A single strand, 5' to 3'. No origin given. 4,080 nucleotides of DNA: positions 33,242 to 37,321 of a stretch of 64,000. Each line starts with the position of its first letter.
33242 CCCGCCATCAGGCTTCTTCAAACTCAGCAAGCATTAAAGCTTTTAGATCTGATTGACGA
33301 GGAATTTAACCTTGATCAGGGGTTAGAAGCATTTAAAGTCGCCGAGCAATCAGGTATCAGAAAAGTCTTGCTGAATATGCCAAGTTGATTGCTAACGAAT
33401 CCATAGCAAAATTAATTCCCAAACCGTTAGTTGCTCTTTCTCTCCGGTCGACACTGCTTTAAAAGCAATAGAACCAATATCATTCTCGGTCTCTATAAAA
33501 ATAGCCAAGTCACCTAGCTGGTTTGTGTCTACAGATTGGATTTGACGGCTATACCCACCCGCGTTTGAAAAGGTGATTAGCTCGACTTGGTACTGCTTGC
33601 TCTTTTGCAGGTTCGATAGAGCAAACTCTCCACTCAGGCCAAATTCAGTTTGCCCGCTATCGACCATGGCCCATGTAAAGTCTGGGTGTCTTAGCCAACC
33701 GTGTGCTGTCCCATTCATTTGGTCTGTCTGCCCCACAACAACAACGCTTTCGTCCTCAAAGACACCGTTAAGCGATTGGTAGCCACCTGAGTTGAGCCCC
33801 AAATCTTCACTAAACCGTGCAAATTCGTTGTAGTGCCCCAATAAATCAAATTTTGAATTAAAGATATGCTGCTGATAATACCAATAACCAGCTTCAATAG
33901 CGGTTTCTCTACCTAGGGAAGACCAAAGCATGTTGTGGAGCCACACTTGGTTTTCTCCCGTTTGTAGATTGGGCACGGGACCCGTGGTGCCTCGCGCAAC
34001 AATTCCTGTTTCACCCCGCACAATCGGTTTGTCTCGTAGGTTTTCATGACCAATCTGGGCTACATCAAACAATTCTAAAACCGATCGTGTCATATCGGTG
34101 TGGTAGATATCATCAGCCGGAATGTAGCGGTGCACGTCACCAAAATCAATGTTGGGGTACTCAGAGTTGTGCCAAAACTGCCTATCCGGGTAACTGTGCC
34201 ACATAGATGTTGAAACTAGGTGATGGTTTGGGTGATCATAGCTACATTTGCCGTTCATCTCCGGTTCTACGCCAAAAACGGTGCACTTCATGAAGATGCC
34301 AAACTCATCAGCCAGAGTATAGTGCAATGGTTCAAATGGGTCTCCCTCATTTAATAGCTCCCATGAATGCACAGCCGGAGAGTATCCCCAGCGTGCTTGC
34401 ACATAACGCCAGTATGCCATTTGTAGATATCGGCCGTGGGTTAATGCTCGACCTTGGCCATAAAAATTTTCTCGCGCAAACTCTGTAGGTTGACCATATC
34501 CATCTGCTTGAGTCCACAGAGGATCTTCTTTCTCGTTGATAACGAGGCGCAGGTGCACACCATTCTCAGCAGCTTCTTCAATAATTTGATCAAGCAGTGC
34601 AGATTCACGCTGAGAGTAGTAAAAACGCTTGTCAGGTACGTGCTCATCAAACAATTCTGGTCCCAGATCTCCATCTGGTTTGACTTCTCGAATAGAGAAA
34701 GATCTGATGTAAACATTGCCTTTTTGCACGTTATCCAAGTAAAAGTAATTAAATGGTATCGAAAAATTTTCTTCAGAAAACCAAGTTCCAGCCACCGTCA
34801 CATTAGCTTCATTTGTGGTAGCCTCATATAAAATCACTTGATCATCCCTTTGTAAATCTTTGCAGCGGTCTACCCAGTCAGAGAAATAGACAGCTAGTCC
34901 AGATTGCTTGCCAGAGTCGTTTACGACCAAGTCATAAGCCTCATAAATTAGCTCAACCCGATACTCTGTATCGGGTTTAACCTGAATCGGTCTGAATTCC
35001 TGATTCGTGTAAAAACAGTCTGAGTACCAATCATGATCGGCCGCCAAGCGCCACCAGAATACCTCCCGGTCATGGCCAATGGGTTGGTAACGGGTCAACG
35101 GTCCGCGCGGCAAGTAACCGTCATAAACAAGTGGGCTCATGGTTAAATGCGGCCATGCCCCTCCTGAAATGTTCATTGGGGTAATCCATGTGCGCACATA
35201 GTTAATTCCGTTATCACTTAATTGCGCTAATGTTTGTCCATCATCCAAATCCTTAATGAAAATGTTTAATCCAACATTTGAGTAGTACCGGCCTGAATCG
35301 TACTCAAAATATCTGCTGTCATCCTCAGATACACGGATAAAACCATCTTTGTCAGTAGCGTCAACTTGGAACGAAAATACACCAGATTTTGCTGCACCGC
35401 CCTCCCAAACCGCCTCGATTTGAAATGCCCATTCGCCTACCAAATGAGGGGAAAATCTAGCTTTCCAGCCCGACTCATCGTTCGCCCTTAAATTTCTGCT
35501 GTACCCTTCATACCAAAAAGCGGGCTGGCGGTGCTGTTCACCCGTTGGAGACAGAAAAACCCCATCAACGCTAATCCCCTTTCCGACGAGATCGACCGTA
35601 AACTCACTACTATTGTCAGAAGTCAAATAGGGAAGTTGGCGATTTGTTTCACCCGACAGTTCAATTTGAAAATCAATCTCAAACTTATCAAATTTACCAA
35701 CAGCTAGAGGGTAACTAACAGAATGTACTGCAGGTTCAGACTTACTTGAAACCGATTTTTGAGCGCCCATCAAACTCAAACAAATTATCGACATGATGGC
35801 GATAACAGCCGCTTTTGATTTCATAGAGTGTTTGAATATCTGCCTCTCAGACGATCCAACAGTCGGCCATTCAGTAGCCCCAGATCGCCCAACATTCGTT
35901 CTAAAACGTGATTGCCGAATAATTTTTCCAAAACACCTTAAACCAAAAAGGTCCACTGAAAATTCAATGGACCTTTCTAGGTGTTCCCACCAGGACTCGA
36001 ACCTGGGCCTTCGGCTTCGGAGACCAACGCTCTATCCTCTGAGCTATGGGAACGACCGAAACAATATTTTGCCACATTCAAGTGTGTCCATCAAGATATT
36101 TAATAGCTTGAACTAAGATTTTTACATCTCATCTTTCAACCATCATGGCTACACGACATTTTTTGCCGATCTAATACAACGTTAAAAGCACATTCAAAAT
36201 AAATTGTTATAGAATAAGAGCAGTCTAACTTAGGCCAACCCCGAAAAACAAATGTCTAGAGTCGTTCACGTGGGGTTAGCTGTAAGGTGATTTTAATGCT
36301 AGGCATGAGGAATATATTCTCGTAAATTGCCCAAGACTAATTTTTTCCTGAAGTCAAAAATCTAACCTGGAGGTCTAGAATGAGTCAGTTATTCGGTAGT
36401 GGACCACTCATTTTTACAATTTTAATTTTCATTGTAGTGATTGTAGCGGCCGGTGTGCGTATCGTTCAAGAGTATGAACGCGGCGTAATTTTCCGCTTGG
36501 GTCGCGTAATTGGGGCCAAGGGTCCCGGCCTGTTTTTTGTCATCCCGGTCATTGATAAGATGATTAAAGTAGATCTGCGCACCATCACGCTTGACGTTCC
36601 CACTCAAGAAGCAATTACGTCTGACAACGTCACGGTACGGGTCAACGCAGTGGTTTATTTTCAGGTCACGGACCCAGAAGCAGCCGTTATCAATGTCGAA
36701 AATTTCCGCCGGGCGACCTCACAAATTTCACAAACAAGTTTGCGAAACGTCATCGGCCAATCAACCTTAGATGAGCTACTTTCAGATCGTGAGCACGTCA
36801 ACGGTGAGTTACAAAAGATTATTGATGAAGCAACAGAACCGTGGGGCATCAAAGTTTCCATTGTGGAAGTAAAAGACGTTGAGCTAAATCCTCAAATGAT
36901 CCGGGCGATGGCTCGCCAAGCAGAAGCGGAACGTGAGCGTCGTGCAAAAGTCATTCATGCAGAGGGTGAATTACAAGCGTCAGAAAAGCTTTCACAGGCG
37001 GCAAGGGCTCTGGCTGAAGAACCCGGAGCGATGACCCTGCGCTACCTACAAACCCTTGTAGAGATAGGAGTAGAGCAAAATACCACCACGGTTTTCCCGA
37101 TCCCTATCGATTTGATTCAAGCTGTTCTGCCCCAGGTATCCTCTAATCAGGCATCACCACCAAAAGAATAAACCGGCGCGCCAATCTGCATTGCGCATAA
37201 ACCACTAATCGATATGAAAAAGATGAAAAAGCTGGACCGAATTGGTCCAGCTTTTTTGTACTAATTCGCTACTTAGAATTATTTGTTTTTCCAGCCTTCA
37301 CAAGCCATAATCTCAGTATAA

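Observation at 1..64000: Hyper-abundant palindrome CGGCCG: HIP1-like behaviour with a different core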

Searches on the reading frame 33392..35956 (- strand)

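Call 7: search_protein_families(library=pfam, proteins=[window:33392-35956:-])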
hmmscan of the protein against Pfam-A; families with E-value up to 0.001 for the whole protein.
window:33392-35956:- (854 aa): 1 family
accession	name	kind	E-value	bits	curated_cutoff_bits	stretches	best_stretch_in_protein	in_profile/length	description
PF16586.11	DUF5060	-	1.9e-06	28.5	27.2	1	87-181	3-68/70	Domain of unknown function (DUF5060)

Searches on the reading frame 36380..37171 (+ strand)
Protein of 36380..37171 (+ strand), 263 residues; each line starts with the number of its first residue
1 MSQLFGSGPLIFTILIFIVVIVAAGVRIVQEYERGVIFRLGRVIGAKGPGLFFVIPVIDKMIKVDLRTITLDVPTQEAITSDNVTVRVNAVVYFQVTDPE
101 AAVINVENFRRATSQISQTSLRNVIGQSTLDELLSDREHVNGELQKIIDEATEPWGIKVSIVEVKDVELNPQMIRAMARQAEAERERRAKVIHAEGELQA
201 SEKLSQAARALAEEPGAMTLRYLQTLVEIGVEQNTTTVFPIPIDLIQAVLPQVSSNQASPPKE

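Call 33: search_protein_families(library=pfam, max_evalue=0.00001, proteins=[window:36380-37171:+])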
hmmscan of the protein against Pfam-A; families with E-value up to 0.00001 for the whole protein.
window:36380-37171:+ (263 aa): 1 family
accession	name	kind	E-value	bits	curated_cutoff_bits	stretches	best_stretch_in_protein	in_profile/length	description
PF01145.31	Band_7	-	3.3e-42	145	23.6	1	28-197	2-175/176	SPFH domain / Band 7 family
